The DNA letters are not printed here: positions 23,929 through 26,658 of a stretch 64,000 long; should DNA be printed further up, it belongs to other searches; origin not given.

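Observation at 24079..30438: lptD is translationally coupled to two tandem membrane diguanylate cyclases and an orphan MalK-like ATPase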

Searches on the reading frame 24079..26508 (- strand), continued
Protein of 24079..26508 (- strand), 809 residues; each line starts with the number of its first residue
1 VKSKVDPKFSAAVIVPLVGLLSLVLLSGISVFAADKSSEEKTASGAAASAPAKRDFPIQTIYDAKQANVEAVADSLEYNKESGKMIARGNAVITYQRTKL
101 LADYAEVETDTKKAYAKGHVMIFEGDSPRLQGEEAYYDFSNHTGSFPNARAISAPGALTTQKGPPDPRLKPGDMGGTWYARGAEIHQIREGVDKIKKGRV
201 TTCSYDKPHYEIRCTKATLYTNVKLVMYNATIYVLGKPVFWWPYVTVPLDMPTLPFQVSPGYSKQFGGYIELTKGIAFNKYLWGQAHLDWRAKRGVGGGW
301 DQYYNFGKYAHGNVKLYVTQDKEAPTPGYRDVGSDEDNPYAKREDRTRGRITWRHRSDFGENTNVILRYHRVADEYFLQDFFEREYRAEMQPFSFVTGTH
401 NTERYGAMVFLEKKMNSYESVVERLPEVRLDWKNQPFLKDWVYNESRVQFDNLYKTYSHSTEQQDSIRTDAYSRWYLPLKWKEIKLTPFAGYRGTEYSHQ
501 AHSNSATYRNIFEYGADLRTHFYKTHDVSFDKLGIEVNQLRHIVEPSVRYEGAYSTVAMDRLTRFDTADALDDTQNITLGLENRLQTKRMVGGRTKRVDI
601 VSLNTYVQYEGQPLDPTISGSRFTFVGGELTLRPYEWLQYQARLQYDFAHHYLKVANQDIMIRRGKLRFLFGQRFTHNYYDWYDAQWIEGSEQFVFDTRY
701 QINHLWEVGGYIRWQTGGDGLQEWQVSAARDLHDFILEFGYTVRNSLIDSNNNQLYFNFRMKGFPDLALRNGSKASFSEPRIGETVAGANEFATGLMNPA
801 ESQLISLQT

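Call 78: find_encoding_contigs(protein=P0262, flank=8000, max_places=1)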
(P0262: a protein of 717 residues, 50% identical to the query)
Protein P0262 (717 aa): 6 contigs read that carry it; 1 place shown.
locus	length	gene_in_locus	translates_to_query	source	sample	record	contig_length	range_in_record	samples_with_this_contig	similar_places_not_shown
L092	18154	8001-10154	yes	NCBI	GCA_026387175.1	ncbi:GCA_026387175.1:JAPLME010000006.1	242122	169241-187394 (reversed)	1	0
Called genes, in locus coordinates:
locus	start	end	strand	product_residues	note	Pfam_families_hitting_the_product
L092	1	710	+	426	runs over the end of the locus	PF06245:DUF1015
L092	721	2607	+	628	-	PF13522:GATase_6, PF13537:GATase_7, PF00733:Asn_synthase, PF02540:NAD_synthase (faint)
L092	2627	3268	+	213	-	PF02607:B12-binding_2, PF02310:B12-binding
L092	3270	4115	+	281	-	PF17848:Zn_ribbon_ACC (weak), PF01039:Carboxyl_trans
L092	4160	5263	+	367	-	PF00005:ABC_tran, PF17912:OB_MalK, PF08402:TOBE_2 (faint), PF03459:TOBE (weak)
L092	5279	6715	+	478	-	PF01590:GAF, PF13185:GAF_2, PF13492:GAF_3 (weak), PF00990:GGDEF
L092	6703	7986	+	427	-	PF00990:GGDEF, PF22335:Cas10-Cmr2_palm2 (weak)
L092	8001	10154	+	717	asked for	PF03968:LptD_N (faint)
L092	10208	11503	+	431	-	PF02558:ApbA (faint), PF03721:UDPG_MGDP_dh_N, PF03807:F420_oxidored (faint), PF00984:UDPG_MGDP_dh, PF03720:UDPG_MGDP_dh_C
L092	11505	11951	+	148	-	PF00908:dTDP_sugar_isom, PF14667:Polysacc_synt_C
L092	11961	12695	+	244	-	PF00483:NTP_transferase, PF12804:NTP_transf_3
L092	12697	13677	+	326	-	PF01073:3Beta_HSD, PF01370:Epimerase, PF02719:Polysacc_synt_2, PF04321:RmlD_sub_bind, PF07993:NAD_binding_4, PF13460:NAD_binding_10, PF16363:GDP_Man_Dehyd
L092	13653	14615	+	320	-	PF01073:3Beta_HSD, PF01370:Epimerase, PF02719:Polysacc_synt_2, PF04321:RmlD_sub_bind, PF16363:GDP_Man_Dehyd, PF07993:NAD_binding_4 (weak)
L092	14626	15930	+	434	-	PF03721:UDPG_MGDP_dh_N, PF02737:3HCDH_N (weak), PF03446:NAD_binding_2, PF00984:UDPG_MGDP_dh, PF03720:UDPG_MGDP_dh_C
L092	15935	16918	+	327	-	PF01073:3Beta_HSD, PF01370:Epimerase, PF02719:Polysacc_synt_2, PF04321:RmlD_sub_bind, PF07993:NAD_binding_4, PF08659:KR (faint), PF16363:GDP_Man_Dehyd, PF13460:NAD_binding_10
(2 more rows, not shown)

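Call 79: find_encoding_contigs(protein=P0316, flank=8000, max_places=1)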
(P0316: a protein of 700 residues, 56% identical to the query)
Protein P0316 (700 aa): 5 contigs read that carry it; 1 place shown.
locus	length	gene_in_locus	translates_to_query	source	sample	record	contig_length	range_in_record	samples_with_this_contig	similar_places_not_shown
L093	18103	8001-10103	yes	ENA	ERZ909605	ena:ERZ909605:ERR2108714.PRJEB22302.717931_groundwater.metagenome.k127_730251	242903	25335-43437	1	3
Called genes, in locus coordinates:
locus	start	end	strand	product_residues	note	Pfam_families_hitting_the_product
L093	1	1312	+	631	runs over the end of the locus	PF13522:GATase_6, PF12481:DUF3700, PF13537:GATase_7, PF02540:NAD_synthase (weak), PF00733:Asn_synthase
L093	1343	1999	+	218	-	PF02607:B12-binding_2, PF02310:B12-binding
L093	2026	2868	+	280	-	PF17848:Zn_ribbon_ACC, PF01039:Carboxyl_trans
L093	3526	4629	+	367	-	PF00005:ABC_tran, PF17912:OB_MalK, PF03459:TOBE (weak)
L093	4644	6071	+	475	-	PF01590:GAF, PF13185:GAF_2, PF13492:GAF_3, PF00990:GGDEF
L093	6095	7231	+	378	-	PF00990:GGDEF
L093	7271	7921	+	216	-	PF00923:TAL_FSA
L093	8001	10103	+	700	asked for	PF06835:LptC (faint)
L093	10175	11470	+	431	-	PF03721:UDPG_MGDP_dh_N, PF00984:UDPG_MGDP_dh, PF03720:UDPG_MGDP_dh_C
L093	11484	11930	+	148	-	PF00908:dTDP_sugar_isom, PF14667:Polysacc_synt_C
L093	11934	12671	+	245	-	PF00483:NTP_transferase, PF12804:NTP_transf_3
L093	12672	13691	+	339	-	PF01073:3Beta_HSD, PF01370:Epimerase, PF02719:Polysacc_synt_2, PF04321:RmlD_sub_bind, PF07993:NAD_binding_4, PF13460:NAD_binding_10, PF16363:GDP_Man_Dehyd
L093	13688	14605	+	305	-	PF01073:3Beta_HSD, PF01370:Epimerase, PF04321:RmlD_sub_bind, PF07993:NAD_binding_4 (faint), PF16363:GDP_Man_Dehyd, PF02719:Polysacc_synt_2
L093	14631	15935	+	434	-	PF03721:UDPG_MGDP_dh_N, PF03446:NAD_binding_2, PF00984:UDPG_MGDP_dh, PF03720:UDPG_MGDP_dh_C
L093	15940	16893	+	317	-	PF01073:3Beta_HSD, PF01370:Epimerase, PF02719:Polysacc_synt_2, PF04321:RmlD_sub_bind, PF05368:NmrA, PF08659:KR, PF13460:NAD_binding_10, PF16363:GDP_Man_Dehyd, +1 more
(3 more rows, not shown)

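Call 80: find_encoding_contigs(protein=P0321, flank=8000, max_places=1)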
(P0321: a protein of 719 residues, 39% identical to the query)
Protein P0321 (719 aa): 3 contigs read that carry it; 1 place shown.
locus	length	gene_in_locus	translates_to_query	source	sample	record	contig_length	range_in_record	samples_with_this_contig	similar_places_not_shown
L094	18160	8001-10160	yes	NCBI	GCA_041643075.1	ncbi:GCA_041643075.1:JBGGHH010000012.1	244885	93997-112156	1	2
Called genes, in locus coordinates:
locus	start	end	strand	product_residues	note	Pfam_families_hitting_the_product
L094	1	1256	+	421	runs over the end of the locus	PF06245:DUF1015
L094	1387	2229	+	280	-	PF17848:Zn_ribbon_ACC, PF01039:Carboxyl_trans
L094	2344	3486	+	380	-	PF03215:Rad17 (weak), PF00005:ABC_tran, PF17912:OB_MalK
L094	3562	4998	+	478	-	PF13185:GAF_2, PF01590:GAF, PF13492:GAF_3, PF00990:GGDEF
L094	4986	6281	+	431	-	PF00990:GGDEF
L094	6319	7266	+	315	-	PF00480:ROK, PF01869:BcrAD_BadFG (faint)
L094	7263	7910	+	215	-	PF00923:TAL_FSA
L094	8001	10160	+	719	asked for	PF06835:LptC (weak), PF03968:LptD_N (weak)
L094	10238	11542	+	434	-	PF02558:ApbA (faint), PF03446:NAD_binding_2 (faint), PF03721:UDPG_MGDP_dh_N, PF00984:UDPG_MGDP_dh, PF03720:UDPG_MGDP_dh_C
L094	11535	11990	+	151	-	PF00908:dTDP_sugar_isom, PF05523:FdtA (weak), PF14667:Polysacc_synt_C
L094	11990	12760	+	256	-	PF00483:NTP_transferase, PF12804:NTP_transf_3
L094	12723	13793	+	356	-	PF01073:3Beta_HSD, PF01370:Epimerase, PF02719:Polysacc_synt_2, PF04321:RmlD_sub_bind, PF07993:NAD_binding_4, PF13460:NAD_binding_10, PF16363:GDP_Man_Dehyd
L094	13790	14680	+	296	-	PF01073:3Beta_HSD, PF01370:Epimerase, PF02719:Polysacc_synt_2, PF04321:RmlD_sub_bind, PF16363:GDP_Man_Dehyd, PF07993:NAD_binding_4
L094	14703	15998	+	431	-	PF02737:3HCDH_N (faint), PF03446:NAD_binding_2, PF03721:UDPG_MGDP_dh_N, PF00984:UDPG_MGDP_dh, PF03720:UDPG_MGDP_dh_C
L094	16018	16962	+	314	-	PF01073:3Beta_HSD, PF01370:Epimerase, PF02719:Polysacc_synt_2, PF04321:RmlD_sub_bind, PF05368:NmrA (weak), PF13460:NAD_binding_10, PF16363:GDP_Man_Dehyd, PF07993:NAD_binding_4 (weak)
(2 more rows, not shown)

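Call 81: find_encoding_contigs(protein=P0245, flank=8000, max_places=1)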
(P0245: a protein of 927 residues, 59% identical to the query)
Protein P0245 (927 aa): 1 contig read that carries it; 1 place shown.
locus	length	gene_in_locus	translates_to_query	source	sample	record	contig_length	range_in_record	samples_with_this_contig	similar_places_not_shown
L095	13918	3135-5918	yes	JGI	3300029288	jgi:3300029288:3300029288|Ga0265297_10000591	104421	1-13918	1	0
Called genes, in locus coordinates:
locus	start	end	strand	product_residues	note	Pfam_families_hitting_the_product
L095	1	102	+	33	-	?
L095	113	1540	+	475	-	PF01590:GAF, PF13185:GAF_2, PF13492:GAF_3 (weak), PF00990:GGDEF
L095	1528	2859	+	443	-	PF00990:GGDEF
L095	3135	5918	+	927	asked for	PF00515:TPR_1 (weak), PF07719:TPR_2 (weak)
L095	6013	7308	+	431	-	PF02558:ApbA (weak), PF03721:UDPG_MGDP_dh_N, PF00984:UDPG_MGDP_dh, PF03720:UDPG_MGDP_dh_C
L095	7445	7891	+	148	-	PF00908:dTDP_sugar_isom, PF05523:FdtA (weak), PF14667:Polysacc_synt_C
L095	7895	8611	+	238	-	PF00483:NTP_transferase, PF12804:NTP_transf_3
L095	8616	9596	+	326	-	PF01073:3Beta_HSD, PF01370:Epimerase, PF02719:Polysacc_synt_2, PF04321:RmlD_sub_bind, PF07993:NAD_binding_4, PF13460:NAD_binding_10, PF16363:GDP_Man_Dehyd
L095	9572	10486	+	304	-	PF01073:3Beta_HSD, PF01370:Epimerase, PF04321:RmlD_sub_bind, PF16363:GDP_Man_Dehyd, PF02719:Polysacc_synt_2, PF07993:NAD_binding_4 (weak)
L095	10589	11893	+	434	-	PF03721:UDPG_MGDP_dh_N, PF03446:NAD_binding_2, PF00984:UDPG_MGDP_dh, PF03720:UDPG_MGDP_dh_C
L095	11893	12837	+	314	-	PF01073:3Beta_HSD, PF01370:Epimerase, PF02719:Polysacc_synt_2, PF04321:RmlD_sub_bind, PF05368:NmrA, PF07993:NAD_binding_4, PF13460:NAD_binding_10, PF16363:GDP_Man_Dehyd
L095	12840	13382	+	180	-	-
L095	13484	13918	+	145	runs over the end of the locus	-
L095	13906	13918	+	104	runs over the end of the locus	-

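Call 82: predict_structure(alignment_id=A4)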
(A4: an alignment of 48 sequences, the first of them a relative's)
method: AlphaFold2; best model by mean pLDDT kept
length: 809 residues; sequences in the alignment: 48
mean_pLDDT: 79.1   pTM: 0.65
mean pLDDT of the five models: 79.1, 78.3, 76.9, 76.7, 73.8
residues with pLDDT >= 90: 263; 70-90: 389; 50-70: 60; < 50: 97
segments of 3 or more residues with pLDDT < 50: 1-10, 30-63, 156-175, 778-809
pLDDT, mean of each block of 10 residues (from residue 1): 42 69 65 34 36 40 58 83 84 85 88 88 80 88 86 54 31 58 86 89 79 90 84 86 80 67 81 81 88 92 90 93 87 77 91 93 93 87 64 88 93 90 93 85 92 87 89 94 92 93 90 95 88 78 94 91 86 92 87 74 92 83 91 82 91 92 88 91 78 90 89 79 88 83 75 80 67 57 37 29 23
secondary structure, 60 per line:
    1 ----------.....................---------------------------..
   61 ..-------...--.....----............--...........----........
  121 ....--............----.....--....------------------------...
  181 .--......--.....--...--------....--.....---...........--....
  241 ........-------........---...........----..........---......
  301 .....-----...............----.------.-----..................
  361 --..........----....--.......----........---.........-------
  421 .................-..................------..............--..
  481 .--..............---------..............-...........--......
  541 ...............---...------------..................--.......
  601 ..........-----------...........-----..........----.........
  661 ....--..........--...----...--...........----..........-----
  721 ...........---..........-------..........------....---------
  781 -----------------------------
elements in order (helices of 4 or more, strands of 3 or more residues): H11-31 H59-62 E70-72 E75-79 E84-95 E98-108 E113-124 E127-138 E143-147 E150-153 E178-181 E184-189 E192-196 E199-201 E210-213 E216-220 E224-234 E237-248 E256-263 E267-277 E282-291 E295-305 E311-325 E343-360 E363-372 H377-380 H383-389 E394-401 E405-413 E421-437 E439-456 E463-476 E479-481 E484-497 E507-520 E522-532 E535-555 E574-591 E594-610 E622-632 E638-647 E652-664 E667-676 E679-681 E686-688 E691-701 E706-715 E721-731 E735-744 E752-761 E768-771

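Call 84: fold_search(model_id=the predicted structure, library=pdb)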
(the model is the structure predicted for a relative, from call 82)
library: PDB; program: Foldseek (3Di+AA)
matches with E <= 10: 829; with E <= 0.001: 94
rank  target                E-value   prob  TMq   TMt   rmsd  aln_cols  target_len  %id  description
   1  5iv9_A                6.5e-32  1.00  0.53  0.56  10.6       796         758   14  The LPS Transporter LptDE from Klebsiella pneumoniae, full-length (released 2016-05-18)
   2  8h1s_C                1.6e-30  1.00  0.50  0.49  11.4       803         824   13  Crystal structure of apo-LptDE complex (released 2023-10-11)
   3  8h1r_D                3.0e-30  1.00  0.52  0.53  11.6       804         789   13  Crystal structure of LptDE-YifL complex (released 2023-10-25)
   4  9kn3_A                4.3e-30  1.00  0.54  0.58  10.0       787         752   14  Cryo-EM structure of LptDEM complex from Escherichia coli (released 2025-07-23)
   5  9a39_MODEL_1_A        4.5e-30  1.00  0.52  0.54  15.2       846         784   13  Model of E. coli LptD by in-cell photo-crosslinking MS and deep learning (released 2023-02-24)
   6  4q35_A                9.4e-30  1.00  0.56  0.59   8.8       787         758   12  Structure of a membrane protein (released 2014-06-25)
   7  8h1s_A                1.3e-29  1.00  0.48  0.48  12.2       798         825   13  Crystal structure of apo-LptDE complex (released 2023-10-11)
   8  9ia0_A                6.5e-29  1.00  0.53  0.57   9.7       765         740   14  LpDE from Escherichia coli (released 2025-12-10)
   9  9ia5_A                2.1e-28  1.00  0.54  0.59   9.6       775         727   13  LpDEM from Escherichia coli (released 2025-12-10)
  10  9rps_A                3.9e-28  1.00  0.55  0.60   9.7       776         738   13  Cryo-EM structure of Shigella flexneri LptDE in complex with RTP45 superinfection exclusion protein from RTP bacteriop (released 2025-12-10)
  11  8h1r_A                4.7e-28  1.00  0.52  0.57  11.1       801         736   13  Crystal structure of LptDE-YifL complex (released 2023-10-25)
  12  9fz5_A                1.2e-27  1.00  0.52  0.56  10.4       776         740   13  Cryo-EM structure of LptDE-YedD complex from Escherichia Coli (released 2025-04-09)
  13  9ia2_A                3.9e-27  1.00  0.54  0.60  10.2       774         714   13  LpDEM from Escherichia coli (released 2025-12-10)
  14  7omm_A                4.5e-27  1.00  0.53  0.60  10.3       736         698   13  Cryo-EM structure of N. gonorhoeae LptDE in complex with ProMacrobodies (MBPs have not been built de novo) (released 2022-05-04)
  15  9rpr_A                5.9e-27  1.00  0.54  0.59   9.6       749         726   14  Cryo-EM structure of LptDEM complex containing Shigella flexneri LptE and endogenous E. coli LptD and LptM (released 2025-12-10)
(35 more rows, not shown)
